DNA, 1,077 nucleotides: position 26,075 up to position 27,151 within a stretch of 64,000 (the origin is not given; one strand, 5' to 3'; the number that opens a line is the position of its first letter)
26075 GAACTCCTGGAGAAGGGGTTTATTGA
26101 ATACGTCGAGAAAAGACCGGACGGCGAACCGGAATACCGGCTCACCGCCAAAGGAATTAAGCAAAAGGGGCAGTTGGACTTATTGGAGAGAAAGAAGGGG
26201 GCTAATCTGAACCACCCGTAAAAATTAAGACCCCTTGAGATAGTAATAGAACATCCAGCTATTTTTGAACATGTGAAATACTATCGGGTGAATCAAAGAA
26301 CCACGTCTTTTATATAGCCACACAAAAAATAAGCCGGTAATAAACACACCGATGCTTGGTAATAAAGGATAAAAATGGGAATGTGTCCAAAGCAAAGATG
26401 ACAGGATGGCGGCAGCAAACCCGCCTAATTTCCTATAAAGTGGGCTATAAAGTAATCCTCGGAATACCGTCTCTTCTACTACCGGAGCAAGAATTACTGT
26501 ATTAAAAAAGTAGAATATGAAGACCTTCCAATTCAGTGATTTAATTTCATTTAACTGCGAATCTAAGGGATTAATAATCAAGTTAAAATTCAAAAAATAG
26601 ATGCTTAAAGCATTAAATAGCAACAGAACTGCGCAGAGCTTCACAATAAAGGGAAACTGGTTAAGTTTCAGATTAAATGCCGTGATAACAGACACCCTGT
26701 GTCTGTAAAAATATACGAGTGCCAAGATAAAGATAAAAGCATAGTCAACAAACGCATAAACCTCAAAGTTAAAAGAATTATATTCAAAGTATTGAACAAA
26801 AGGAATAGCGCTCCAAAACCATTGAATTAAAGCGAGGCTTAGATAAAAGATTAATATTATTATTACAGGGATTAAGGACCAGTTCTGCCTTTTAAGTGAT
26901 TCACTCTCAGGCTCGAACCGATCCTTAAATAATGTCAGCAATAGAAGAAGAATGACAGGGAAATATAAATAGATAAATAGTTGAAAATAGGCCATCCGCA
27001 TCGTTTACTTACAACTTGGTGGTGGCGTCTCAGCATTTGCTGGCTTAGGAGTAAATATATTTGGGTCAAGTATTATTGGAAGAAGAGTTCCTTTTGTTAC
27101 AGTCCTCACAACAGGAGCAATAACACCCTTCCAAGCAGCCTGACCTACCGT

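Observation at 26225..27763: Orphan RHS C-terminal toxin tip with a CPBP/Abi membrane protease as candidate immunity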

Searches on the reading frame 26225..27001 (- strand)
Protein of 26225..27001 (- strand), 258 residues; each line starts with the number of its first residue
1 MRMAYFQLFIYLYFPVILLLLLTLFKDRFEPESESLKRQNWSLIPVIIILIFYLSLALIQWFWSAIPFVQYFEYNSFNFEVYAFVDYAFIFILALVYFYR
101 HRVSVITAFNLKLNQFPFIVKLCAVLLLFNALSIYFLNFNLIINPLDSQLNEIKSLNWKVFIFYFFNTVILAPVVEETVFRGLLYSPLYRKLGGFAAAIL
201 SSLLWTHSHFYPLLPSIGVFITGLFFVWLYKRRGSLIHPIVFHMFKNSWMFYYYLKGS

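Call 3: search_protein_families(library=pfam, proteins=[window:26225-27001:-], max_evalue=0.1)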
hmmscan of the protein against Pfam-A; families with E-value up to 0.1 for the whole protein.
window:26225-27001:- (258 aa): 1 family
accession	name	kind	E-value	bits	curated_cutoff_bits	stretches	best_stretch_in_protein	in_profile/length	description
PF02517.21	Rce1-like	-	8.4e-18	64.9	22.4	1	161-248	4-92/93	Type II CAAX prenyl endopeptidase Rce1-like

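Call 4: search_protein_families(library=ncbifam, proteins=[window:26225-27001:-], max_evalue=0.1)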
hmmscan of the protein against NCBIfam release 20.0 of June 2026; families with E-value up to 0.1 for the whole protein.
window:26225-27001:- (258 aa): 10 families
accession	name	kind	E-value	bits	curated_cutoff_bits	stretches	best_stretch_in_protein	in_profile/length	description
NF041647.1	ABC_perm_CPBP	equivalog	3.3e-13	49.3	435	1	39-251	415-631/636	ABC transporter permease subunit/CPBP intramembrane protease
NF033192.3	CPBP_JDVT_MrtJ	equivalog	2.4e-12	47.4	75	1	167-251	3-96/98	JDVT-CTERM system glutamic-type intramembrane protease MrtJ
NF040589.1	CPBP_Synerg_MrtS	equivalog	1e-10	42.1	130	1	161-254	72-167/170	Synerg-CTERM system glutamic-type intramembrane protease MrtS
NF040914.1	Mrt_core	domain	1.2e-06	28.6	100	1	168-250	7-101/108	myxosortase family intramembrane protease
NF040915.1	CPBP_fam_MrtZ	exception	8.7e-06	25.3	325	1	194-250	203-264/275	myxosortase MrtZ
TIGR04162.1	exo_VPEID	exception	9.6e-06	24.8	150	1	166-248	419-501/516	exosortase E/protease, VPEID-CTERM system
NF046050.1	CPBP_fam_MroQ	equivalog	0.00021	20.8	270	1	44-250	6-220/243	intramembrane glutamic endopeptidase MroQ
NF047635.1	CPBP_Sphingo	equivalog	0.00083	18.8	225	1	220-250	204-234/237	CPBP family intramembrane glutamic endopeptidase, BDIM_20840 family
TIGR03008.1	pepcterm_CAAX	equivalog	0.0016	18.3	81.05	1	70-250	30-209/222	CAAX prenyl protease-related protein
NF050068.1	Rv0804_CPBP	equivalog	0.0056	16.3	200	1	176-245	107-184/197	Rv0804 family intramembrane glutamic endopeptidase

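Call 9: find_homologous_proteins(query=window:26225-27001:-)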
Query window:26225-27001:- (258 aa): 27 proteins with E <= 0.001 among 1478 candidates.
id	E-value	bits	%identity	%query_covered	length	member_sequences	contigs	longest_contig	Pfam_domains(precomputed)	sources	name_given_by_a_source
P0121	4.4e-159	546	100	99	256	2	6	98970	PF02517.22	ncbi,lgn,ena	-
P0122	5.8e-116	405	71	98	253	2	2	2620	PF02517.22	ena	-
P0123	3.1e-78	281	55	97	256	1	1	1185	PF02517.22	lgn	-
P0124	1.8e-73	266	52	97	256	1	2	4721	PF02517.22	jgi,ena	-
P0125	6.5e-73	264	51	96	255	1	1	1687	PF02517.22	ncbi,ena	-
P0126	1.3e-70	256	49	100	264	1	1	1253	PF02517.22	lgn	-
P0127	2.3e-69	252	49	96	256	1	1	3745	PF02517.22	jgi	jgi:membrane protease YdiL (CAAX protease family)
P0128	1.3e-68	250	52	91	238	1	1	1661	PF02517.22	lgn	-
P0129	7.4e-68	247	48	90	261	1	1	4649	PF02517.22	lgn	-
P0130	5.6e-67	245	51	96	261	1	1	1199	PF02517.22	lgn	-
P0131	8.0e-66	241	48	96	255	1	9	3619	PF02517.22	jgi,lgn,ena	-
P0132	1.0e-65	240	47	97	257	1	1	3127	PF02517.22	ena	-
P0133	5.4e-59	218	44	95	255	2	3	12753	PF02517.22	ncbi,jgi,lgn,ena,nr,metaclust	ncbi:MAG: hypothetical protein A2W09_04055 [Deltaproteobacteria bacterium RBG_16_50_11]|nr:MAG: hypo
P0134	2.3e-57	213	45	95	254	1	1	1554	PF02517.22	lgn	-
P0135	1.1e-55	208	41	97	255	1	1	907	PF02517.22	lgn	-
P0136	3.8e-53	199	43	89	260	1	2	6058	PF02517.22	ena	-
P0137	5.7e-49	185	41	98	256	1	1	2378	PF02517.22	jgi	jgi:membrane protease YdiL (CAAX protease family)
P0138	2.8e-48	183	54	60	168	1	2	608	PF02517.22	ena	-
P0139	9.6e-48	181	39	88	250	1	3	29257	PF02517.22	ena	-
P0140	2.5e-10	59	43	36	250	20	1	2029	PF02517.22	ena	-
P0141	2.9e-8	52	40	32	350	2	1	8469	PF02517.22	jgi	jgi:membrane protease YdiL (CAAX protease family)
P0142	3.1e-8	52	48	31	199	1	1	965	PF02517.22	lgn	-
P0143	1.6e-7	50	42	36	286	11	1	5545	PF02517.22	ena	-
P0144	2.9e-7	49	49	31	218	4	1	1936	PF02517.22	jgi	jgi:uncharacterized protein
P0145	3.1e-7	49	48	31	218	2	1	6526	PF02517.22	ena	-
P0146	1.7e-5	43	46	30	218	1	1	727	PF02517.22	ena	-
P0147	2.2e-5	43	36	39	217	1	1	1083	PF02517.22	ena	-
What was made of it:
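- The CPBP clade has 19 clusters (call 9).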

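Call 12: find_encoding_contigs(protein=P0133, flank=6000, max_places=3)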
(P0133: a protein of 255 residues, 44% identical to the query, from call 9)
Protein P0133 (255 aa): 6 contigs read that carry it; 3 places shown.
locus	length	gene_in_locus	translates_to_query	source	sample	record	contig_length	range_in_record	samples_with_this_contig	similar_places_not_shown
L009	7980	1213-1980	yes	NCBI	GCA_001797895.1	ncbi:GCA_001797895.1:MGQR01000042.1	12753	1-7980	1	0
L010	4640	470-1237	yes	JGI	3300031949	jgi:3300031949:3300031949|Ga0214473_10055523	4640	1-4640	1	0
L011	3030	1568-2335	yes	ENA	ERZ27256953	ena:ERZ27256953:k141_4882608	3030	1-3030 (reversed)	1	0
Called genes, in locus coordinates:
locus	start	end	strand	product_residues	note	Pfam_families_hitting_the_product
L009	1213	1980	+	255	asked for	PF02517:Rce1-like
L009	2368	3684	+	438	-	PF05593:RHS_repeat (weak), PF13290:CHB_HEX_C_1, PF13287:Fn3_assoc, PF13290:CHB_HEX_C_1, PF13287:Fn3_assoc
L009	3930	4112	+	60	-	-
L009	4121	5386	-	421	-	PF00364:Biotin_lipoyl, PF25984:BSH_YknX, PF25997:BSH_YhbJ, PF02817:E3_binding, PF00198:2-oxoacid_dh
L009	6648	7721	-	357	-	PF00676:E1_dh, PF13292:DXP_synthase_N (weak)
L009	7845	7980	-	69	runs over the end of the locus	-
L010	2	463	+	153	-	?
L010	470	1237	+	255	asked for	PF02517:Rce1-like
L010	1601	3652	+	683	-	PF05593:RHS_repeat (weak), PF13290:CHB_HEX_C_1, PF13287:Fn3_assoc, PF13290:CHB_HEX_C_1, PF13287:Fn3_assoc, PF13290:CHB_HEX_C_1, PF13287:Fn3_assoc, PF13290:CHB_HEX_C_1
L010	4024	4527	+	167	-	PF04073:tRNA_edit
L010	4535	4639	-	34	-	?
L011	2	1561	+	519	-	?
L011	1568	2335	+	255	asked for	PF02517:Rce1-like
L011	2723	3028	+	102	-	?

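Call 13: find_encoding_contigs(protein=P0139, flank=6000, max_places=3)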
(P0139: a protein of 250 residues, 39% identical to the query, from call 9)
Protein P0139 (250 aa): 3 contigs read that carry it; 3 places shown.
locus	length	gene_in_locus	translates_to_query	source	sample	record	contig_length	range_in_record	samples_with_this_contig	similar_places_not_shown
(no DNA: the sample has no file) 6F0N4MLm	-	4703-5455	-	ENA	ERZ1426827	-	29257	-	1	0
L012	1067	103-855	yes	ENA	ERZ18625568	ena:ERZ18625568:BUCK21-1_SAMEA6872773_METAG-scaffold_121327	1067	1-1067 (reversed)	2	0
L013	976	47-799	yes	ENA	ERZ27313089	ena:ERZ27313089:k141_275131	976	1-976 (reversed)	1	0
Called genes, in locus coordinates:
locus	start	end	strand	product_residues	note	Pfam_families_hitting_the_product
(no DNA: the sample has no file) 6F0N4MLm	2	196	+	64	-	?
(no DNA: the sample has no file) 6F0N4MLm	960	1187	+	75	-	PF09720:Unstab_antitox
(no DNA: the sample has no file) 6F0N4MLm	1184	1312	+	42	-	-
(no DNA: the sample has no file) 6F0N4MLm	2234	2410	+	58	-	-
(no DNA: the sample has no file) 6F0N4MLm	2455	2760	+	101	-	-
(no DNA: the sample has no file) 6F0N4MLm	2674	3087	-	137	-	-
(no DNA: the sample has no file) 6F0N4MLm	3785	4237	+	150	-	PF13560:HTH_31, PF01381:HTH_3, PF12844:HTH_19 (weak)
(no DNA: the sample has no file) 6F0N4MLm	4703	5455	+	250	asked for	PF02517:Rce1-like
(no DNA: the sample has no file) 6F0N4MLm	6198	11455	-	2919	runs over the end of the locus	PF10091:Glycoamylase, PF06165:GH94_b-supersand, PF17167:Glyco_hydro_94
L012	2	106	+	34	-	?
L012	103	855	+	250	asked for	PF02517:Rce1-like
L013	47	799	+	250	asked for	PF02517:Rce1-like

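Call 14: find_encoding_contigs(protein=P0136, flank=6000, max_places=2)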
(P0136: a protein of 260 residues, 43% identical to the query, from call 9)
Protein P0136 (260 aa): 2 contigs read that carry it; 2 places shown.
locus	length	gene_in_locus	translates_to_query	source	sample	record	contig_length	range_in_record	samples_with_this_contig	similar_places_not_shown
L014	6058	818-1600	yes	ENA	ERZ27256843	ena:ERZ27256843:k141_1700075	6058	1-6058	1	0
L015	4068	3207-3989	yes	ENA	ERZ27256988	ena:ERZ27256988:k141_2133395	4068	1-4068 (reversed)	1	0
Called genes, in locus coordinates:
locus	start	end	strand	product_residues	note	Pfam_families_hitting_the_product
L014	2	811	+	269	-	?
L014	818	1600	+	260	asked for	PF02517:Rce1-like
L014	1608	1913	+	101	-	-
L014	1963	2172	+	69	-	PF05593:RHS_repeat (faint)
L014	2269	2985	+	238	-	PF25023:TEN_YD-shell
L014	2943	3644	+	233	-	-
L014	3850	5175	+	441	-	PF05593:RHS_repeat (faint), PF25023:TEN_YD-shell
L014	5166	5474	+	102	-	-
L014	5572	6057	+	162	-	?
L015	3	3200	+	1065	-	?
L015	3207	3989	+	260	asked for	PF02517:Rce1-like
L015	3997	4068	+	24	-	?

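Call 15: find_encoding_contigs(protein=P0124, flank=5000, max_places=2)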
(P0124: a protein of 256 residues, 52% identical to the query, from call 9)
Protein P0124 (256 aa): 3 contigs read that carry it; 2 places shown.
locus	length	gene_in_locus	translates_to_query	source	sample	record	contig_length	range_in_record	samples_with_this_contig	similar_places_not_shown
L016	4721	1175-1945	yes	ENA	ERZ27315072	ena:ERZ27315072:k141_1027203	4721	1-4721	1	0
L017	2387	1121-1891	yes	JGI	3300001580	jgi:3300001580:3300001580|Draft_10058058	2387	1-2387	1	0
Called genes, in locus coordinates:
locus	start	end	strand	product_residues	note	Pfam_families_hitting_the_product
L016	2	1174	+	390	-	?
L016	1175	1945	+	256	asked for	PF02517:Rce1-like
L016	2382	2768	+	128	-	-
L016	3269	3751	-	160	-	PF02371:Transposase_20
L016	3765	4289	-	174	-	PF01548:DEDD_Tnp_IS110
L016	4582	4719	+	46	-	?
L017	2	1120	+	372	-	?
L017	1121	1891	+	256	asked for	PF02517:Rce1-like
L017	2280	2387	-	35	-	?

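Call 19: find_related_loci(query=A2, collection=genome_contigs, flank=6000)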
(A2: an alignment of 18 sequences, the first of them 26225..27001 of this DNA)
Query A2 (258 aa) in genome_contigs; peptide patterns used: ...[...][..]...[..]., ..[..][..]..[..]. (x = any residue, [..] = any of these).
600 stretches matched a pattern (row limit reached: there are more); 383 encode a relative of the query (tblastn E <= 1e-3); the best 80 are kept; 80 distinct loci.
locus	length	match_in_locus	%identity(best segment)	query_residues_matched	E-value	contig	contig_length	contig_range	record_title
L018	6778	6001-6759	71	2-254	4e-119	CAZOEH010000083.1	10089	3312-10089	MAG TPA_asm: uncultured Desulfonema sp. isolate SRP062349_co5_33 genome assembly, contig: NODE_3103_length_10089_cov_8.6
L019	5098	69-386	42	143-248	2e-14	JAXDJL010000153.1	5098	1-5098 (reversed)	MAG: Actinomycetota bacterium isolate BP_570 scaffold_1018051, whole genome shotgun sequence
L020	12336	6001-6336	39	139-248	1e-13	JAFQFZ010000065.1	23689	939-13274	MAG: Clostridia bacterium isolate RGIG1785 Goat_Cecum-4__c907313, whole genome shotgun sequence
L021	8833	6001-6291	37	151-248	2e-13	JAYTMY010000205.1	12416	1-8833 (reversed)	MAG: Lentisphaeraceae bacterium isolate GFS_3830 GFS_3830_204, whole genome shotgun sequence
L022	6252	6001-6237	43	169-247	3e-13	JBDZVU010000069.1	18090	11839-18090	MAG: Nitrospiraceae bacterium isolate PE_soil10 NODE_874_length_18138, whole genome shotgun sequence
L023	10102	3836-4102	41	154-243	3e-12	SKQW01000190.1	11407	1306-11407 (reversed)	MAG: Rhodobiaceae bacterium isolate CSSed162cmA_458 CSSed16-2cmA-19346, whole genome shotgun sequence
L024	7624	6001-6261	43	161-248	5e-12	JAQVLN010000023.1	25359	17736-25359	MAG: Desulfitobacteriaceae bacterium isolate STF1_110 NODE_4460_length_25359_cov_4.203472_Sandtown_F1, whole genome shot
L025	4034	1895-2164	42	168-255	4e-12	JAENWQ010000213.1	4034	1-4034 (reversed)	MAG: Actinomycetota bacterium isolate 5_8_m_bin21 k141_287864_length_4034_cov_226.8063, whole genome shotgun sequence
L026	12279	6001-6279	38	154-243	2e-11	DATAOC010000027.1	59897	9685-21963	MAG TPA_asm: Candidatus Methylomirabilota bacterium isolate SMAG_U7035 k141_4980202, whole genome shotgun sequence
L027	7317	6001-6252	38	165-248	7e-12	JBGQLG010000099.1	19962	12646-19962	MAG: Candidatus Methylomirabilia bacterium isolate OBJ2_061818_050_43 k141_78004_length_19962_cov_23.9914, whole genome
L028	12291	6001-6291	38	154-247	7e-12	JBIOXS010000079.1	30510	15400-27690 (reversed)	MAG: Candidatus Rokuibacteriota bacterium isolate MAG050 k127_3512956, whole genome shotgun sequence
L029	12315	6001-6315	35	148-248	9e-12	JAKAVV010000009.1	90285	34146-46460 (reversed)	MAG: bacterium isolate YP4.bin17 NODE_346_length_90285_cov_8.102065, whole genome shotgun sequence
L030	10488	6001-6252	37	165-248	1e-11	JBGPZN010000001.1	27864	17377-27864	MAG: Candidatus Methylomirabilia bacterium isolate OBJ1_062018_070_24 k141_2416459_length_27864_cov_16.8086, whole genom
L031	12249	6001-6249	43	165-248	2e-11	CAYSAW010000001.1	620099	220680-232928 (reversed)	MAG TPA_asm: uncultured bacterium isolate binchicken_co30_76 genome assembly, contig: NODE_3_length_620099_cov_22.076746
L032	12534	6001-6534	29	77-247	2e-11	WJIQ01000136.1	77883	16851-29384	MAG: bacterium isolate Bin_270 k141_815780, whole genome shotgun sequence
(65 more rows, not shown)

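Call 20: find_related_loci(query=A2, collection=metagenome_contigs, flank=6000)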
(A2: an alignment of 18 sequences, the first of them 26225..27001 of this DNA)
Query A2 (258 aa) in metagenome_contigs; peptide patterns used: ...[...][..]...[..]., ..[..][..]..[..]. (x = any residue, [..] = any of these).
600 stretches matched a pattern (row limit reached: there are more); 380 encode a relative of the query (tblastn E <= 1e-3); the best 80 are kept; 80 distinct loci.
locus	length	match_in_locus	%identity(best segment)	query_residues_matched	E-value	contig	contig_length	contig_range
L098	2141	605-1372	45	3-256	6e-71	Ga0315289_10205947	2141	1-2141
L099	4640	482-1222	44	6-249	1e-61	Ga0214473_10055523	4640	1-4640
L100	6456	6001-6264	36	160-247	2e-13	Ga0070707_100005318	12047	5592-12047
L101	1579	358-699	37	136-248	2e-13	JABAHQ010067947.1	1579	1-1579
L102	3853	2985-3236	39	165-248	1e-12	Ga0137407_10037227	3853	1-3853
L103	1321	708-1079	31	134-256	1e-12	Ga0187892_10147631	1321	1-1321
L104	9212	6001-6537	29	81-247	2e-12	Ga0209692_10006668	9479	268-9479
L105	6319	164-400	43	169-247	3e-12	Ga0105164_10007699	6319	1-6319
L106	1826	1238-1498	40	166-252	2e-12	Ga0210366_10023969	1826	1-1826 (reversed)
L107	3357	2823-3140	36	146-251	2e-12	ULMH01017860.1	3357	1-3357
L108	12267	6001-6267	43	159-248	4e-12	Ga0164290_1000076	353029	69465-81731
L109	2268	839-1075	48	171-252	4e-12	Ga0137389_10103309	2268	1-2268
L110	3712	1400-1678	38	154-243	5e-12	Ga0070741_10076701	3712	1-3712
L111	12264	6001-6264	35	160-248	7e-12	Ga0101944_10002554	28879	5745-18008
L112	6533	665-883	42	165-237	8e-12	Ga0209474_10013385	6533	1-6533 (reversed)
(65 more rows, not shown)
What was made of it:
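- Tried and rejected: The genome and metagenome scans seeded on the CPBP alignment mostly returned generic CPBP genes, because the patterns used were the universal catalytic motifs (calls 19, 20).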

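Call 40: predict_structure(alignment_id=A2)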
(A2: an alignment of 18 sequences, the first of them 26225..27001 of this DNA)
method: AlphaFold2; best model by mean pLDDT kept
length: 258 residues; sequences in the alignment: 18
mean_pLDDT: 85.0   pTM: 0.83
mean pLDDT of the five models: 85.0, 84.4, 84.4, 84.1, 83.8
residues with pLDDT >= 90: 100; 70-90: 127; 50-70: 31; < 50: 0
segments of 3 or more residues with pLDDT < 50: none
pLDDT, mean of each block of 10 residues (from residue 1): 81 94 96 86 94 92 87 89 92 89 72 68 72 68 65 85 87 93 94 96 92 81 92 86 84 74
secondary structure, 60 per line:
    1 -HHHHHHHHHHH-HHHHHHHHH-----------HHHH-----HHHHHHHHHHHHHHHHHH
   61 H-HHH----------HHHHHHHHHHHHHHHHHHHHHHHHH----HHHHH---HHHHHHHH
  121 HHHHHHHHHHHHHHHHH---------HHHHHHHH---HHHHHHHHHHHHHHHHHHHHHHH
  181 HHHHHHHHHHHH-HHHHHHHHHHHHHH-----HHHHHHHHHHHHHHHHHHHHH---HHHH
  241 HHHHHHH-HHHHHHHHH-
elements in order: H2-12 H14-22 H34-37 H43-61 H76-100 H105-109 H113-137 H147-154 H158-192 H194-207 H213-233 H237-247 H249-257
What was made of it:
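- On CPBP / Rce1-like (PF02517): The AF2 model is confident (pLDDT 85, pTM 0.83) and all-helical (call 40).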

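Call 45: fold_search(model_id=the predicted structure, library=pdb)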
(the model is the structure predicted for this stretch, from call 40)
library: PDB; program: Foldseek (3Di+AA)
matches with E <= 10: 36; with E <= 0.001: 0
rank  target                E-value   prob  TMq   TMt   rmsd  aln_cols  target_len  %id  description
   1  9i6f_C                1.7e+00  0.13  0.23  0.22  16.6       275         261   12  Cryo-EM structure of HIGD2A bound complex IV (released 2025-12-03)
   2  4yvm_A                1.9e+00  0.08  0.16  0.19  22.4       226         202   13  X-ray structure of Helicobacter pylori CagL-K74 (released 2015-05-13)
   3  7s8m_R                3.0e+00  0.04  0.13  0.13  17.1       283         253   17  CryoEM structure of Gi-coupled MRGPRX2 with peptide agonist Cortistatin-14 (released 2021-11-17)
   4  9clw_R                3.2e+00  0.05  0.18  0.18  19.2       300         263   12  Cryo-EM structure of Gq-coupled FFA2 in complex with TUG-1375 and 4-CMTB (released 2025-06-25)
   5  7vuz_R                3.8e+00  0.06  0.20  0.20  20.6       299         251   13  Cryo-EM structure of pseudoallergen receptor MRGPRX2 complex with PAMP-12, state2 (released 2021-12-01)
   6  6nc9                  4.5e+00  0.05  0.15  0.10  17.3       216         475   15  Lipid II flippase MurJ, outward-facing conformation (released 2019-04-17)
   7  6sqg_C                4.9e+00  0.04  0.18  0.20  12.9       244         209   13  Crystal structure of viral rhodopsin OLPVRII (released 2019-11-06)
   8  9f63                  5.1e+00  0.02  0.13  0.10  19.1       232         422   17  Crystal structure of Saccharomyces cerevisiae pH nine-sensitive protein 1 (PNS1) (released 2024-05-15)
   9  6sqg_A                5.3e+00  0.06  0.22  0.26  15.2       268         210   12  Crystal structure of viral rhodopsin OLPVRII (released 2019-11-06)
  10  9ima_A                5.8e+00  0.03  0.19  0.19  20.4       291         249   14  Cryo-EM structure for the GPRC5D complexed with Talquetamab Fab (released 2024-09-11)
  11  8ce1_C                5.8e+00  0.03  0.16  0.17  18.3       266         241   10  Cytochrome c maturation complex CcmABCD (released 2023-09-06)
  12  7ccl_C                6.1e+00  0.08  0.17  0.25  11.8       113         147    6  Crystal structure of human BFK (released 2021-06-23)
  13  4tql_A                6.3e+00  0.05  0.18  0.19  32.1       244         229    8  Computationally designed three helix bundle (released 2014-10-15)
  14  3szr                  6.3e+00  0.03  0.15  0.08  24.7       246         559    9  Crystal structure of modified nucleotide-free human MxA (released 2011-10-12)
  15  8pmj                  6.6e+00  0.02  0.14  0.05  20.6       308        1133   12  Vanadate-trapped BSEP in nanodiscs (released 2023-11-29)
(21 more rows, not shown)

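Call 48: search_solved_structures(query=A2, max_evalue=1, show_alignments=1)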
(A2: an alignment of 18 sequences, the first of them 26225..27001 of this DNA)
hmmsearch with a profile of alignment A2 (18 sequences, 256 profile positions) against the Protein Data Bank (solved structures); distinct sequences matched with E-value up to 1: 0.
